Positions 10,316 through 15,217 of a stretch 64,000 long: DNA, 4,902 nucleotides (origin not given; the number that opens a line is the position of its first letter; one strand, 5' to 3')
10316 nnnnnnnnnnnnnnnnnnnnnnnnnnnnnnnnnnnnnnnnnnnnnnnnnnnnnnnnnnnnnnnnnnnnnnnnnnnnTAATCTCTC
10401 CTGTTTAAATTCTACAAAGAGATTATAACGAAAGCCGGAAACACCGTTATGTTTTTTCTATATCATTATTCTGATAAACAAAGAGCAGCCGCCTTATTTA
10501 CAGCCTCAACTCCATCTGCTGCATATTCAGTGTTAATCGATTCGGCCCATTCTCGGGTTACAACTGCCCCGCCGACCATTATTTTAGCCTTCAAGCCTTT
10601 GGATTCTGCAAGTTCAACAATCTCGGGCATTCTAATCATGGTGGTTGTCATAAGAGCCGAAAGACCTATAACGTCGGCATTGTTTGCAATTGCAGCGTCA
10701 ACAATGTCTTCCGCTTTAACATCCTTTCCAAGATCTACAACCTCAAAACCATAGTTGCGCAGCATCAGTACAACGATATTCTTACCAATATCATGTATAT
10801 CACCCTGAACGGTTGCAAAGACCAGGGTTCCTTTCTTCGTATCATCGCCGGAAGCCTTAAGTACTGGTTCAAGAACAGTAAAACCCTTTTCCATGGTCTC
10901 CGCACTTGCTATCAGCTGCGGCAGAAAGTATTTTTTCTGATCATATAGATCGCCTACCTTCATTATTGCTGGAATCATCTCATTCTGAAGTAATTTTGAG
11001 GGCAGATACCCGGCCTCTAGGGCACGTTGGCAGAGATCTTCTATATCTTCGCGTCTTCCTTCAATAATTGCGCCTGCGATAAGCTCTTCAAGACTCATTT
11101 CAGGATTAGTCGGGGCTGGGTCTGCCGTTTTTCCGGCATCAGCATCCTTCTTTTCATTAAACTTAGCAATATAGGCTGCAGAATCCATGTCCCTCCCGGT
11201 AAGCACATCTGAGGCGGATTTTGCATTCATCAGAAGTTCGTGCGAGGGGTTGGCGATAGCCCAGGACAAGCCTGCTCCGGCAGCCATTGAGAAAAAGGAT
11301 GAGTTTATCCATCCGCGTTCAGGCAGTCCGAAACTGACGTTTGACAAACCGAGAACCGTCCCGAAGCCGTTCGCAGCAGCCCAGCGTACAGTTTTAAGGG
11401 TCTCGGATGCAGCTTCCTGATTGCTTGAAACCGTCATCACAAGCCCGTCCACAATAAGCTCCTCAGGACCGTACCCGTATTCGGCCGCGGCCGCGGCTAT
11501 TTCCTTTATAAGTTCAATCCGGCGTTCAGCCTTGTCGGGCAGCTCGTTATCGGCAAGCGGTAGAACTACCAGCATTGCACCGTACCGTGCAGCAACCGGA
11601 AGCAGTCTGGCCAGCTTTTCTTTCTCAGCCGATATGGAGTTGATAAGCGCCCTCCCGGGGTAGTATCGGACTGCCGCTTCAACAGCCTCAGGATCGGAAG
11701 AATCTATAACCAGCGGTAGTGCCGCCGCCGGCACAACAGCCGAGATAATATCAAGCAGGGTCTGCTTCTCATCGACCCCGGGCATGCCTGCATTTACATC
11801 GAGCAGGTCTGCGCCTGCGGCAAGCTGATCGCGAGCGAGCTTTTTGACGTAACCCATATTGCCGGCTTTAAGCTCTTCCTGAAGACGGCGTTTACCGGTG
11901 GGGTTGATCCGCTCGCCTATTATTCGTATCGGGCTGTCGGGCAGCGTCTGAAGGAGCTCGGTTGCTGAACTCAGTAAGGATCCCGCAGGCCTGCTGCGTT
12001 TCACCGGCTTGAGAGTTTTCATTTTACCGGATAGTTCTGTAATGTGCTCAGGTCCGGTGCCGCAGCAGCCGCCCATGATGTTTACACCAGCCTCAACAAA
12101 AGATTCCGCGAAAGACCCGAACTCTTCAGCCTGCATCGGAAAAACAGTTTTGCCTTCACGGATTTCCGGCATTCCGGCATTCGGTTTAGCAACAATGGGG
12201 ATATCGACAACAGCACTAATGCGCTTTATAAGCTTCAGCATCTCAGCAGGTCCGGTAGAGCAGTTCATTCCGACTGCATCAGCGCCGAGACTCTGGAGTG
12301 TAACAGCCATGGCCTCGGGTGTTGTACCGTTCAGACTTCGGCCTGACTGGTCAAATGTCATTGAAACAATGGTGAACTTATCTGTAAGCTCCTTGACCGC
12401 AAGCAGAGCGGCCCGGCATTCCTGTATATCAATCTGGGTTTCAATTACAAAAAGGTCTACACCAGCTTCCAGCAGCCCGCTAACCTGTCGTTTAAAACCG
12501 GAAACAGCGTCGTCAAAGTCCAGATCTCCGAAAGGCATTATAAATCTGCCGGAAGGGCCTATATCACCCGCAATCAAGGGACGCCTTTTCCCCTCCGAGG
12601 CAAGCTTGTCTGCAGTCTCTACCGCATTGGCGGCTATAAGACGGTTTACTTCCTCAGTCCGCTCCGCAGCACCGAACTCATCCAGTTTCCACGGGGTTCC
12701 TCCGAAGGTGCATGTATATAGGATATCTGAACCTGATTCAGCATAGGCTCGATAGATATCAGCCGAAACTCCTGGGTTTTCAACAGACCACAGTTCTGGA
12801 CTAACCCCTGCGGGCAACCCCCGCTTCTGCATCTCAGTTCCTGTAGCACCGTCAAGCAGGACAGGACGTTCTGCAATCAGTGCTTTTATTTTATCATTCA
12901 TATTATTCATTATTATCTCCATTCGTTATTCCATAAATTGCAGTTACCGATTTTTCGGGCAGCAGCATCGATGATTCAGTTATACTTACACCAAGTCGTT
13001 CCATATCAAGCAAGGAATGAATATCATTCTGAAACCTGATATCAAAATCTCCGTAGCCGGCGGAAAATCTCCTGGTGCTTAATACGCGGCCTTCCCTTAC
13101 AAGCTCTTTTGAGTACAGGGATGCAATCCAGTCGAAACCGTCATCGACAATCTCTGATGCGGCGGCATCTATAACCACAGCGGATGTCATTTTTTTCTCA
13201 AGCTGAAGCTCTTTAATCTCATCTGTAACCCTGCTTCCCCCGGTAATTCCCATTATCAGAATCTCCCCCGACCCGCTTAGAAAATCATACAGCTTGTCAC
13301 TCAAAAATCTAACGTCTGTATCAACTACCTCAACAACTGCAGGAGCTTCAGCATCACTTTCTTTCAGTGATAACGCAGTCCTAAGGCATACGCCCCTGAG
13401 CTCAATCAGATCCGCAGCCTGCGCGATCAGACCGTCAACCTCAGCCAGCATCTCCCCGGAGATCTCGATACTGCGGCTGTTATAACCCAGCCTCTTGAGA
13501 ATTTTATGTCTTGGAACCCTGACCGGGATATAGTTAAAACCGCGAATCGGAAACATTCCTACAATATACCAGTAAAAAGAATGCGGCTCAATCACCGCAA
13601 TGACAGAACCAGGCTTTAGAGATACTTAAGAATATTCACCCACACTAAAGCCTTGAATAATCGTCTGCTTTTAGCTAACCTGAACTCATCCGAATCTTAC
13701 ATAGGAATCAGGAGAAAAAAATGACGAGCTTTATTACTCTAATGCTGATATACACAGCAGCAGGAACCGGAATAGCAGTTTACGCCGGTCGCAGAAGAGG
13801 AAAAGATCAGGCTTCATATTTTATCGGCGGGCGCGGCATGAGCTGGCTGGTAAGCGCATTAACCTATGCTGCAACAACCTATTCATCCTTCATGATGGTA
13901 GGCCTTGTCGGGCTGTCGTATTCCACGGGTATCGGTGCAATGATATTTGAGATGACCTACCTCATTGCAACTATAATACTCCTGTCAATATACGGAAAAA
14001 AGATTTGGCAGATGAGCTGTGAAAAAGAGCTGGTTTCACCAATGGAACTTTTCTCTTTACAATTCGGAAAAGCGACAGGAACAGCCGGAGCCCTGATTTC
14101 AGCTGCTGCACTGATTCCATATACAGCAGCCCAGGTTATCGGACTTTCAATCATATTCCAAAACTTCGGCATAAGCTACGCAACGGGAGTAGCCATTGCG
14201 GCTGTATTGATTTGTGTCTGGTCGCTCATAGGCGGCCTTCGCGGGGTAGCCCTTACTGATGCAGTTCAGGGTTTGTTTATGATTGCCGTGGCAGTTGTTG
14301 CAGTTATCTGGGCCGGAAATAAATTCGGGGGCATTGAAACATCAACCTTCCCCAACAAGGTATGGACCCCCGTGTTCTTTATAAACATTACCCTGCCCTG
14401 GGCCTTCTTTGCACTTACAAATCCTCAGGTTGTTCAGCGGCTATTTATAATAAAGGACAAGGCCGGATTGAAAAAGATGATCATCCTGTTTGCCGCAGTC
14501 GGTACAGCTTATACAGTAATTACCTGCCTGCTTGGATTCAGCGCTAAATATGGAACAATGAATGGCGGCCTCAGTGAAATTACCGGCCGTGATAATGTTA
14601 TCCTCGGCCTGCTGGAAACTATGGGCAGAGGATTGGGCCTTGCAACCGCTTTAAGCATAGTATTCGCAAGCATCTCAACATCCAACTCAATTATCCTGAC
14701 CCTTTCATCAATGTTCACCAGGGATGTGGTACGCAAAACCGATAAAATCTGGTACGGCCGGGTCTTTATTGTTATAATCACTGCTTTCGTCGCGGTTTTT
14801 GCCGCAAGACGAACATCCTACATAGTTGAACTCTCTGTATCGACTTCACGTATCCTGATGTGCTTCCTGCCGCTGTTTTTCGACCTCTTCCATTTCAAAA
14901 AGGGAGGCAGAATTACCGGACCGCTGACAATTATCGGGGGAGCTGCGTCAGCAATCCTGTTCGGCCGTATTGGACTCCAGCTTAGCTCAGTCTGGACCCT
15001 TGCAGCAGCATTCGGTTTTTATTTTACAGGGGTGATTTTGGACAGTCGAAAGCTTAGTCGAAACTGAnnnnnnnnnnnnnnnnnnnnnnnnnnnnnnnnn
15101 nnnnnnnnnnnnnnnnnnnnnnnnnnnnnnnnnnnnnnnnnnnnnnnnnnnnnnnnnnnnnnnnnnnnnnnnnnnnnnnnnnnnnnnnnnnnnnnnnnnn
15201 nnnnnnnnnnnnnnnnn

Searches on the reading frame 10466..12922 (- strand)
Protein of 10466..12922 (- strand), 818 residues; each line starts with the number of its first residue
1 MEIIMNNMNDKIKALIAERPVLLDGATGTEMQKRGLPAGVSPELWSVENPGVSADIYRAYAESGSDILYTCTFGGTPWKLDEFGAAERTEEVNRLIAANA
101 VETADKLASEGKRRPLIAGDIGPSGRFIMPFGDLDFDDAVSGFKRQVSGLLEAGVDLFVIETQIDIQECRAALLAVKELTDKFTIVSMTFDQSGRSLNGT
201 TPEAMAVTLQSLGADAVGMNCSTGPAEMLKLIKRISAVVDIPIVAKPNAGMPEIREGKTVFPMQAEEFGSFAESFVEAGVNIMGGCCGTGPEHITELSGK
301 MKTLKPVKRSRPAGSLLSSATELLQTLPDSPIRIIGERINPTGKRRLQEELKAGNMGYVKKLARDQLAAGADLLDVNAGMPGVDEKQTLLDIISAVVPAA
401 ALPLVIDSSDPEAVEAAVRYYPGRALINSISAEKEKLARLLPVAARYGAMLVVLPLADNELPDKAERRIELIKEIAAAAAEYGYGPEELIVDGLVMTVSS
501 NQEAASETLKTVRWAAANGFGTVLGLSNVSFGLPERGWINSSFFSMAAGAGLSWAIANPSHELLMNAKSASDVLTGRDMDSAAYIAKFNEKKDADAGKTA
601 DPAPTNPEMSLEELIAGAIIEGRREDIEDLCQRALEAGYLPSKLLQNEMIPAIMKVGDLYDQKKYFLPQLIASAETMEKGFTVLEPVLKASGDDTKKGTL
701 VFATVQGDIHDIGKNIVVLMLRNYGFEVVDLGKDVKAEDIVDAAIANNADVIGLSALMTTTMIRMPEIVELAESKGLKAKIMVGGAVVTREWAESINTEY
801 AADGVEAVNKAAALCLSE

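Call 58: search_protein_families(library=pfam, proteins=[window:10466-12922:-], max_evalue=0.00001)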
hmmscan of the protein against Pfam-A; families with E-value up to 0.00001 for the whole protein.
window:10466-12922:- (818 aa): 4 families
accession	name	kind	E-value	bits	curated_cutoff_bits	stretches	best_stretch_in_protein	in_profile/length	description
PF02574.22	S-methyl_trans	-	6.1e-70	236.7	22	1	21-298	1-280/283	Homocysteine S-methyltransferase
PF02310.24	B12-binding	-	5e-29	101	32.1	1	699-803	2-107/121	B12 binding domain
PF00809.28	Pterin_bind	-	1.6e-23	84.1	25.5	1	336-556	1-242/244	Pterin binding enzyme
PF02607.22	B12-binding_2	-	3.9e-18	65.9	23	1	612-685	2-74/74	B12 binding domain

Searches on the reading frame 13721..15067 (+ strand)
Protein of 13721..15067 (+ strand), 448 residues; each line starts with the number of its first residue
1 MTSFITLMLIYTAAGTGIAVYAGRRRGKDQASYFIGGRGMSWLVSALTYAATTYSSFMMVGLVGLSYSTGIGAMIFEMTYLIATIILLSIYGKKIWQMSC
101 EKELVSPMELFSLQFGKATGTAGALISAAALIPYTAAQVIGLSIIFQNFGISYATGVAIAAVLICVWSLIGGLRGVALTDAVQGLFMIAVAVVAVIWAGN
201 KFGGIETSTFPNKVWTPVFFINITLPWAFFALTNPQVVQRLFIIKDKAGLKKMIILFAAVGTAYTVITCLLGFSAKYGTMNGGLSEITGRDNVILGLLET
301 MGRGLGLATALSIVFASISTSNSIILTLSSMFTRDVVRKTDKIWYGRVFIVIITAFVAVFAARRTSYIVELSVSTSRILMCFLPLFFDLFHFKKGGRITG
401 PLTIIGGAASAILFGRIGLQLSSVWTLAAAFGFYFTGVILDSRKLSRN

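Call 58: search_protein_families(library=pfam, proteins=[window:13721-15067:+], max_evalue=0.00001)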
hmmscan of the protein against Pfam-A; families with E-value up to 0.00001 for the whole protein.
window:13721-15067:+ (448 aa): 1 family
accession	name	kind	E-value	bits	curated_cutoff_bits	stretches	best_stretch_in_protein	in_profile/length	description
PF00474.23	SSF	-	1.7e-22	80.3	22.8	1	33-374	1-372/406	Sodium:solute symporter family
